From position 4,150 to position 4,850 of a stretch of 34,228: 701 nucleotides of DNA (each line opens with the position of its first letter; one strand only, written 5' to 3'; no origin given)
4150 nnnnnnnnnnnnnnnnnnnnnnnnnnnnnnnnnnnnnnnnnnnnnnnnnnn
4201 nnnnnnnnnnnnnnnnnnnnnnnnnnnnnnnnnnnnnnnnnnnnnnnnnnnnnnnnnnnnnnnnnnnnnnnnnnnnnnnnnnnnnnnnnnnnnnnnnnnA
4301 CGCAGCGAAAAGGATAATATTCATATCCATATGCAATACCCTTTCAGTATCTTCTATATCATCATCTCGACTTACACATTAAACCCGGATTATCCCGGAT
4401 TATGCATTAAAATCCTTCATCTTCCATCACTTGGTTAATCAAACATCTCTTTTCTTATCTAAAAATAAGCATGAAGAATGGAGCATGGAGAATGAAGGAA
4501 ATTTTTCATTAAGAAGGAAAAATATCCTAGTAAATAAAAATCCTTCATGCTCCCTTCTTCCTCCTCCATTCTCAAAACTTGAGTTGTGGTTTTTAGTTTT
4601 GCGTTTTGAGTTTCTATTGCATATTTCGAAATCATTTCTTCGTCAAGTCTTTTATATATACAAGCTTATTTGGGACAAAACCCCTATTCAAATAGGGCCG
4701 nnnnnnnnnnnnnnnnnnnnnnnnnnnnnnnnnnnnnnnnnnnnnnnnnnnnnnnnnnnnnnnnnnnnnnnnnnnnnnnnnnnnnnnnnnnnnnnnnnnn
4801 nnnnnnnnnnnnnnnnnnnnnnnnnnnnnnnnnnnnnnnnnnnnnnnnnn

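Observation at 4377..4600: A roughly 200-bp structured repeat module occupies both large intergenic gaps, in the same orientation upstream of envelope operons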

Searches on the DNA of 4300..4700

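Call 38: search_rna_families(source=window, start=4300, end=4700, threshold=evalue, max_evalue=10)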
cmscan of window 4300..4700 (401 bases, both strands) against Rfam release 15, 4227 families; matches with E-value up to 10: 32.
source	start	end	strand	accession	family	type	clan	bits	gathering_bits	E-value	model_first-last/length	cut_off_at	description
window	4451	4578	-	RF01864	plasmodium_snoR21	Gene; snRNA; snoRNA; CD-box;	-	23.8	90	1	1-145/145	no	small nucleolar RNA snoR21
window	4489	4551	+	RF03623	mir-1252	Gene; miRNA;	-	23.3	70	0.13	1-65/65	no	mir-1252 microRNA precursor family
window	4461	4653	+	RF02452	ncr1575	Gene; sRNA;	-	23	60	0.38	1-212/212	no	Bacillus sRNA ncr1575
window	4306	4520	-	RF02112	DLG2-AS1_1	Gene; lncRNA;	-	21.7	80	5.9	1-215/215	no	DLG2 antisense RNA 1 conserved region 1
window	4467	4568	+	RF04226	mir-9186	Gene; miRNA;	-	21.3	73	0.11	1-80/80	no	mir-9186 microRNA precursor family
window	4459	4571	-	RF00908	MIR529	Gene; miRNA;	-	21.2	75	0.019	1-131/131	no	MIR529 microRNA precursor family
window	4472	4568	-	RF03616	MIR1888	Gene; miRNA;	-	21.2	72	0.13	1-101/101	no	MIR1888 microRNA precursor family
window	4474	4559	+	RF03263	MIR861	Gene; miRNA;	-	20.9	70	0.21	1-111/111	no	MIR861 microRNA precursor family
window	4468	4571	-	RF01911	MIR2118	Gene; miRNA;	-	19.4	85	0.2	1-170/170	no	MIR2118 microRNA precursor family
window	4472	4560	+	RF04157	MIR9486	Gene; miRNA;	-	19.1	100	0.26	1-119/119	no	MIR9486 microRNA precursor family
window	4482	4558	-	RF03799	mir-3202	Gene; miRNA;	-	18.3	90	0.52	1-79/79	no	mir-3202 microRNA precursor family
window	4469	4571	+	RF04059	MIR5020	Gene; miRNA;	-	18.3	73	0.54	1-109/109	no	MIR5020 microRNA precursor family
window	4304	4371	-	RF00203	snoR160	Gene; snRNA; snoRNA; CD-box;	-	18.3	42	4.1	1-80/80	no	Small nucleolar RNA R160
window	4481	4557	+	RF00659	mir-365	Gene; miRNA;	-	17.7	62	0.64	1-86/86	no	mir-365 microRNA precursor family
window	4464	4575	-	RF04164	MIR1507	Gene; miRNA;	-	17.4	73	0.32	1-107/107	no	MIR1507 microRNA precursor family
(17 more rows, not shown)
